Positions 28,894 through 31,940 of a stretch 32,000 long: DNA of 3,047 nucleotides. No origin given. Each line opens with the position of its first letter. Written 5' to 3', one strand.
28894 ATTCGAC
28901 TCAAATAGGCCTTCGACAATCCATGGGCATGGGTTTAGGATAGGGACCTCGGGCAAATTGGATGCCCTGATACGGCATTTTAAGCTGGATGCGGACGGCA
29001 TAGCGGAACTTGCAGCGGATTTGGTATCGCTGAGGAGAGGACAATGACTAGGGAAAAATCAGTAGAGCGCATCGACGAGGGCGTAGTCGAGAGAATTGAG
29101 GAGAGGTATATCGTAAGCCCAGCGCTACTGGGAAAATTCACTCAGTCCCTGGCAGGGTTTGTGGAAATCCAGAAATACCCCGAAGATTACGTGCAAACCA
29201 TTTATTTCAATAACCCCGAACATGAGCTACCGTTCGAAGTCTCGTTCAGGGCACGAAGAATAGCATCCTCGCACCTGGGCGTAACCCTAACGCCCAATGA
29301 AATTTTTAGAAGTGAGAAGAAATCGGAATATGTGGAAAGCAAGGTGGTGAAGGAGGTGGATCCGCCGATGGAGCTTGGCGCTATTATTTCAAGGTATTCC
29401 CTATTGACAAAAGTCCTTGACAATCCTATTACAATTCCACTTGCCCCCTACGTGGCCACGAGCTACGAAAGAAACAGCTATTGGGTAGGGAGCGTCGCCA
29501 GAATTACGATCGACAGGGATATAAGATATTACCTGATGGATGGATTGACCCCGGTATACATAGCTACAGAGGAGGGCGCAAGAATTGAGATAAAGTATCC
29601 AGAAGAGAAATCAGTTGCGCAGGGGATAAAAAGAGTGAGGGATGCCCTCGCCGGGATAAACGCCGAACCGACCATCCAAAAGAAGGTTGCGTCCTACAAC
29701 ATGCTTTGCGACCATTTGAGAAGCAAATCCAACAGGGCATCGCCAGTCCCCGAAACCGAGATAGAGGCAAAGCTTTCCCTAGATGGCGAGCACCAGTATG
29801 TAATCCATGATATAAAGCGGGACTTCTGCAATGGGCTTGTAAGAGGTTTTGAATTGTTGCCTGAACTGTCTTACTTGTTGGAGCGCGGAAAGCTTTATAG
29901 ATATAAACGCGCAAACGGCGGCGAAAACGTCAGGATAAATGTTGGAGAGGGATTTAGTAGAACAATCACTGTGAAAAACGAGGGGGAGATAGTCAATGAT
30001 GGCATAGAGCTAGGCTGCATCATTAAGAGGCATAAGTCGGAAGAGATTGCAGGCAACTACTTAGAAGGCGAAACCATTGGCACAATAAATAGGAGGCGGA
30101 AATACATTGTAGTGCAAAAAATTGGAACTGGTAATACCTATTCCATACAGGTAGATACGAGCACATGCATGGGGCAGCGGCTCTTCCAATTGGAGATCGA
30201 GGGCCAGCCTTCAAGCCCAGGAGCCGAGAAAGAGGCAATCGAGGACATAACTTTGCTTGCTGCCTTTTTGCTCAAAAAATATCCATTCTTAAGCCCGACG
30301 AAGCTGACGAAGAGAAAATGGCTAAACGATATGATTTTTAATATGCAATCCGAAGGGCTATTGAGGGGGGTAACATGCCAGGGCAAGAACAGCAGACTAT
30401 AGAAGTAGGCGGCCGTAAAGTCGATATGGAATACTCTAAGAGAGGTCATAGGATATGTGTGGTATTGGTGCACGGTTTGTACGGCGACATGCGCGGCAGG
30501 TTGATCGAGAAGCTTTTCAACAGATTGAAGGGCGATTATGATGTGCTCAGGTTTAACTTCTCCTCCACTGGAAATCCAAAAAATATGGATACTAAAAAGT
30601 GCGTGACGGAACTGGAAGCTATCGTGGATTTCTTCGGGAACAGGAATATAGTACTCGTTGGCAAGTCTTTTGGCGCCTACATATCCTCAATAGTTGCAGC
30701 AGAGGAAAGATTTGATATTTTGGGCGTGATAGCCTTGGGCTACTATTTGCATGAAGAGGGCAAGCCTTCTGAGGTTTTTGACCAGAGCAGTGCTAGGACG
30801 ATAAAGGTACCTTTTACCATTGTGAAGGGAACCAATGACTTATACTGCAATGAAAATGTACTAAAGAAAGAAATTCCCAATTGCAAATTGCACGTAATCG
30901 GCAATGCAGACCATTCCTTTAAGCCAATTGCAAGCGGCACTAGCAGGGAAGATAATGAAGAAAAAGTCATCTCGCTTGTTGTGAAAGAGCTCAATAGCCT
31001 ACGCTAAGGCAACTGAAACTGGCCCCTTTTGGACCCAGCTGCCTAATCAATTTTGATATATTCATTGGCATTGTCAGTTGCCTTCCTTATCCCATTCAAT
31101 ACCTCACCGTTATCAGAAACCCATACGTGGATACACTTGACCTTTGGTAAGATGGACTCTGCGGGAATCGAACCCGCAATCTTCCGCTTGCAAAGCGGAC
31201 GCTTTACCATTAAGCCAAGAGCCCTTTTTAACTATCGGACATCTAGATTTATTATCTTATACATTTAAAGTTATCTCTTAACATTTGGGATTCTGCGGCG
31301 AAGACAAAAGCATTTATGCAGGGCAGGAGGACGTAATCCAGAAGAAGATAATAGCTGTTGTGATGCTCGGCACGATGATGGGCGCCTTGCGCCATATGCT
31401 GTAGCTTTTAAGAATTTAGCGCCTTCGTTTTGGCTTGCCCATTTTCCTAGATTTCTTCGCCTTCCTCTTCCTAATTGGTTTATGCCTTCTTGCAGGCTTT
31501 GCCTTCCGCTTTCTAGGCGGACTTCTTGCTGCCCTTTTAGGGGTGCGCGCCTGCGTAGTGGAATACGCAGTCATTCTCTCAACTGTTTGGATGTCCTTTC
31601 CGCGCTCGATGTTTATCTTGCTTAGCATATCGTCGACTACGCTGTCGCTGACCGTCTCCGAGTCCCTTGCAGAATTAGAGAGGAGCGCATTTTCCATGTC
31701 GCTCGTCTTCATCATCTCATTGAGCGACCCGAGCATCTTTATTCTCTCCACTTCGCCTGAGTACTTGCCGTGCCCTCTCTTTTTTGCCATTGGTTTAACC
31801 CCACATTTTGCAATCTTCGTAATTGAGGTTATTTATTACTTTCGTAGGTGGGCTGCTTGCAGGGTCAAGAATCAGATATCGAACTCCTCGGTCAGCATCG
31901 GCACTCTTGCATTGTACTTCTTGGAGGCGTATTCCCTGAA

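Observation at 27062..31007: Orphan operon: fused transketolase-family enzyme + tandem triphosphate-tunnel (VTC-like + CYTH) protein + small alpha/beta hydrolase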

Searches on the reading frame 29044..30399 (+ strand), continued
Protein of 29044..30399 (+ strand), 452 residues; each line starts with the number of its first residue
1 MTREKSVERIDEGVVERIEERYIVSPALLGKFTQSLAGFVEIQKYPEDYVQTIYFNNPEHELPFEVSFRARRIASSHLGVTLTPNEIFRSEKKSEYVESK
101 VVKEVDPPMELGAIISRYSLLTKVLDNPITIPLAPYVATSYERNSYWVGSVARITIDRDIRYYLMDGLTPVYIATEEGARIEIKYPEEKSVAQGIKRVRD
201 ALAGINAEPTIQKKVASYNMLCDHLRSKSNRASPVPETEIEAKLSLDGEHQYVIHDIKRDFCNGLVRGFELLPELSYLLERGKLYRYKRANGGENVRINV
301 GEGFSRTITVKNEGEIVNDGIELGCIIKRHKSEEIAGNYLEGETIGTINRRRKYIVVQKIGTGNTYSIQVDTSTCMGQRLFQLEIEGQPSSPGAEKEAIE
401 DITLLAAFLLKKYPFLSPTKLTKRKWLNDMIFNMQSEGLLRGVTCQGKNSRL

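Call 96: search_protein_families(library=pfam, proteins=[L035:6614-6931:+, L035:6025-6555:-, L022:11675-12376:-, L023:12440-13360:+, L035:13248-13889:+, L018:2858-3376:-, L022:3160-4098:-, L018:13106-13561:+, L032:12596-13126:+, L023:3406-4176:+], max_evalue=0.01)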
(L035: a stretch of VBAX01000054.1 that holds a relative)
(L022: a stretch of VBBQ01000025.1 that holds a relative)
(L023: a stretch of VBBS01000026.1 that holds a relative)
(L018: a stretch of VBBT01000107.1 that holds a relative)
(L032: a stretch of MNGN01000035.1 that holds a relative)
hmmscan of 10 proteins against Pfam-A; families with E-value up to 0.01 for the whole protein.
L035:6614-6931:+ (106 aa): 0 families

L035:6025-6555:- (177 aa): 0 families

L022:11675-12376:- (234 aa): 1 family
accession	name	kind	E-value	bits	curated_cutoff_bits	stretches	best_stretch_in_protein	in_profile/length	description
PF00300.27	His_Phos_1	-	6.7e-14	52.4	21.7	1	74-152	1-77/194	Histidine phosphatase superfamily (branch 1)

L023:12440-13360:+ (307 aa): 1 family
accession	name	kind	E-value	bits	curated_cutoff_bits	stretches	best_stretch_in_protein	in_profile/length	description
PF01928.26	CYTH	-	4.7e-15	56.3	23.2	1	71-243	3-152/179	CYTH domain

L035:13248-13889:+ (214 aa): 2 families
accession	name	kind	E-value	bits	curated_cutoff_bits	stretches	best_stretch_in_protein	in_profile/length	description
PF01883.24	FeS_assembly_P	-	2e-19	70.1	23.5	1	12-82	2-73/73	Iron-sulfur cluster assembly protein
PF05402.18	PqqD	-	7.1e-07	29.9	23.4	1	135-199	2-67/67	Coenzyme PQQ synthesis protein D (PqqD)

L018:2858-3376:- (173 aa): 0 families

L022:3160-4098:- (313 aa): 3 families
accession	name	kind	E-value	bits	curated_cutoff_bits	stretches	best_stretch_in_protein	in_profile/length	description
PF01555.25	N6_N4_Mtase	-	7.8e-22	78.7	26.7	2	49-138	129-220/221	DNA methylase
PF01170.24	UPF0020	-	3.3e-05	24.1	22.3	1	98-184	27-132/197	RMKL-like, methyltransferase domain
PF13649.12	Methyltransf_25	-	0.0013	19.8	27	1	103-178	1-69/97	Methyltransferase domain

L018:13106-13561:+ (152 aa): 0 families

L032:12596-13126:+ (177 aa): 0 families

L023:3406-4176:+ (257 aa): 0 families

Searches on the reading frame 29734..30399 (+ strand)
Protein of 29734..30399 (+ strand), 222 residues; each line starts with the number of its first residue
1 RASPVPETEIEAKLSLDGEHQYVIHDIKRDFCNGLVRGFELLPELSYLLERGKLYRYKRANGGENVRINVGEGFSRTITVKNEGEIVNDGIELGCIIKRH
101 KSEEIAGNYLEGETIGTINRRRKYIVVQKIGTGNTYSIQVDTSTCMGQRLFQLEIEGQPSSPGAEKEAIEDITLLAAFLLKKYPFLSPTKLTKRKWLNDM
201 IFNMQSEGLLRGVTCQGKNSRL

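Call 72: search_solved_structures(query=A6, max_evalue=10, show_alignments=3)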
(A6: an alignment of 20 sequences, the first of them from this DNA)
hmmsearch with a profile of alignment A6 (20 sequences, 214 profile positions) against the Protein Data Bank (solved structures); distinct sequences matched with E-value up to 10: 1.
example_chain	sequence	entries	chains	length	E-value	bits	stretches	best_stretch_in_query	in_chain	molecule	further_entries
9bh5_CN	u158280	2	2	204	0.39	13.4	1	49-147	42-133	Large ribosomal subunit protein eL15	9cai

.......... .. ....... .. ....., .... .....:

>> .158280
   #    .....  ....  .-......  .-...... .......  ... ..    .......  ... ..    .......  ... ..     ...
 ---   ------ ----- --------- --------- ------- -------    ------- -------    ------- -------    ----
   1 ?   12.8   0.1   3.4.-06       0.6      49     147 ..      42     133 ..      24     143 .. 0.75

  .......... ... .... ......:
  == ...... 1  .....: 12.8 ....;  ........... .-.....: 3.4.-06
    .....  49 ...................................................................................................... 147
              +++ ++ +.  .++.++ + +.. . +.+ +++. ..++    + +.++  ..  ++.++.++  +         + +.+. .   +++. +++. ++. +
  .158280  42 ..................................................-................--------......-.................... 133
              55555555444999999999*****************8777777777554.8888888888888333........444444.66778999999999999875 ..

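Call 73: search_protein_families(library=pfam, alignment_id=A6, max_evalue=10)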
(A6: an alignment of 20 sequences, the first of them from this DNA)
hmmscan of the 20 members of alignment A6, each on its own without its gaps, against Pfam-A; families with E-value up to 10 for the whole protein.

A. member 1, seq(222 aa): 0 families

B. families by the number of members that match (of 20 scanned): 4 families
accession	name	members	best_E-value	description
PF22420.1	MglA_C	1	0.035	Macrophage Locus Protein A, C-terminal domain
PF23978.1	DUF7303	1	0.072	Family of unknown function (DUF7303)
PF12172.15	zf-ChsH2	1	0.24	ChsH2, rubredoxin-like zinc ribbon domain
PF20405.4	DUF6695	1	0.43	DUF6695 C-terminal domain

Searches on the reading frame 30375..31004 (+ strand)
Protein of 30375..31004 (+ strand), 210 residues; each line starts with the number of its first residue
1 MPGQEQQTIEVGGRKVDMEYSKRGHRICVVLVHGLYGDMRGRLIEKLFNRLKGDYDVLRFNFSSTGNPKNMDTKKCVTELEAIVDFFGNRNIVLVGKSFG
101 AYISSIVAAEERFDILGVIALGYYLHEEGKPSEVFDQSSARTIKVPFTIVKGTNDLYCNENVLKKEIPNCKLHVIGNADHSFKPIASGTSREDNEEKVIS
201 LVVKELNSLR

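Call 3: search_protein_families(library=pfam, proteins=[window:30375-31004:+], max_evalue=0.1)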
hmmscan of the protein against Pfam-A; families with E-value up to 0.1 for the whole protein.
window:30375-31004:+ (210 aa): 5 families
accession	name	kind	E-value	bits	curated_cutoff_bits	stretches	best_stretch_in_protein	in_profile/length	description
PF20408.4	Abhydrolase_11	-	3.1e-21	76.4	27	1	27-203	3-189/193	Alpha/beta hydrolase domain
PF12697.13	Abhydrolase_6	-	1.9e-06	29.1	26.3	1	29-114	1-85/217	Alpha/beta hydrolase family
PF00561.26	Abhydrolase_1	-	5.6e-06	26.6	25.8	1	29-123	3-102/245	alpha/beta hydrolase fold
PF05728.18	UPF0227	-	0.00014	22.3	21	1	71-109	40-78/187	Uncharacterised protein family (UPF0227)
PF12146.15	Hydrolase_4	-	0.0012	18.7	27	0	26-121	4-107/239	Serine aminopeptidase, S33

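Call 4: search_protein_families(library=ncbifam, proteins=[window:30375-31004:+], max_evalue=0.1)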
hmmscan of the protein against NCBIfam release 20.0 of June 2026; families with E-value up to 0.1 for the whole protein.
window:30375-31004:+ (210 aa): 14 families
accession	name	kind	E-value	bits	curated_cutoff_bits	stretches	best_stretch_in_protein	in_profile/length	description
NF011457.0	PRK14875.1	equivalog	2.5e-06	26.7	307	1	5-115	111-223/372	acetoin dehydrogenase dihydrolipoyllysine-residue acetyltransferase subunit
TIGR03695.1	menH_SHCHC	equivalog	2.7e-06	27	208.55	1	28-119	4-100/252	2-succinyl-6-hydroxy-2,4-cyclohexadiene-1-carboxylate synthase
NF007954.0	PRK10673.1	equivalog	2.3e-05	23.8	399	1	25-119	15-112/255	esterase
NF051488.1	bifunc_PcaDC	exception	0.00022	20.5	390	1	26-111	12-99/375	bifunctional 3-oxoadipate enol-lactonase/4-carboxymuconolactone decarboxylase PcaDC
NF008340.0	PRK11126.1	equivalog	0.00045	19.5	261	1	22-120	10-109/255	2-succinyl-6-hydroxy-2,4-cyclohexadiene-1-carboxylate synthase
TIGR02427.1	protocat_pcaD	equivalog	0.00062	19.2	255.85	0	28-111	15-100/251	3-oxoadipate enol-lactonase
TIGR01250.1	pro_imino_pep_2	subfamily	0.0019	17.8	167.65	0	13-119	12-125/288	proline iminopeptidase-family hydrolase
NF045948.1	ProImpepThrmp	equivalog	0.003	17.1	500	0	23-107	21-112/291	proline iminopeptidase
NF051487.1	bifunc_PcaCD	exception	0.0052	15.9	430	0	14-109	158-257/413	bifunctional 4-carboxymuconolactone decarboxylase/3-oxoadipate enol-lactonase PcaCD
NF052610.1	macro_16_ester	equivalog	0.013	14.9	420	0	139-181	218-263/281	alpha/beta fold macrolide esterase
NF049939.1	HyAminethphonNHLyPbfA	equivalog_domain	0.014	13.9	525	1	91-128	281-320/442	(R)-1-hydroxy-2-aminoethylphosphonate ammonia-lyase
NF058580.1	lipase_V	equivalog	0.032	13.9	300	1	8-110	5-110/230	EstV family lipase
NF045945.1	ProImpepLactob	equivalog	0.035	13.6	400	0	66-107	73-114/293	proline iminopeptidase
NF002938.0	PRK03592.1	equivalog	0.049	12.9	241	1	5-125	11-131/298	haloalkane dehalogenase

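Call 91: search_solved_structures(query=window:30375-31004:+, max_evalue=0.01)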
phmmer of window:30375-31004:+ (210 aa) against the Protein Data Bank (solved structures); distinct sequences matched with E-value up to 0.01: 10.
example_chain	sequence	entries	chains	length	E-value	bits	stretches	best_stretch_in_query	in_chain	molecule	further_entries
10bv_A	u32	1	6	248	2.5e-05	27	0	115-183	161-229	Chlorogenic acid esterase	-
8slj_A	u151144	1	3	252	2.6e-05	26.9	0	116-183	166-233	Alpha/beta hydrolase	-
8skm_A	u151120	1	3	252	3.3e-05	26.6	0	116-183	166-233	Chlorogenic acid esterase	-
3pf8_A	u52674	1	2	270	5.4e-05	25.9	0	29-109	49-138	Cinnamoyl esterase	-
3qm1_A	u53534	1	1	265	0.00013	24.6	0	29-109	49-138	Cinnamoyl esterase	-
3pf9_A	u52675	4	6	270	0.00014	24.5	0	29-109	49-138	Cinnamoyl esterase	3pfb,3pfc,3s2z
3fsg_A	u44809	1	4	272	0.00075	22.1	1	18-119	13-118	Alpha/beta superfamily hydrolase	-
7xrh_A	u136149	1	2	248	0.0014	21.3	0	29-109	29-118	Cinnamoyl esterase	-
7xri_A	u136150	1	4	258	0.004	19.8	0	140-183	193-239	Cinnamoyl esterase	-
7wwh_A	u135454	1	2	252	0.0058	19.2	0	28-121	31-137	Alpha/beta hydrolase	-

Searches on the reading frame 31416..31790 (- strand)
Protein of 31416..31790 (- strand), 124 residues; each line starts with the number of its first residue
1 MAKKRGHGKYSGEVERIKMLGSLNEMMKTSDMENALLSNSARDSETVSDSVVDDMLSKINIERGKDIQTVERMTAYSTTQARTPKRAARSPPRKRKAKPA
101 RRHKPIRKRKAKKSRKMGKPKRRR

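Call 3: search_protein_families(library=pfam, proteins=[window:31416-31790:-], max_evalue=0.1)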
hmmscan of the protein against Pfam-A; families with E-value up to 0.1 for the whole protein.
window:31416-31790:- (124 aa): 1 family
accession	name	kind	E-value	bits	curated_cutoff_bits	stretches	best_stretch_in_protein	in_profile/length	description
PF15624.11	Mif2_N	-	0.046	14.8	23.5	1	55-123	58-123/135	Kinetochore CENP-C fungal homologue, Mif2, N-terminal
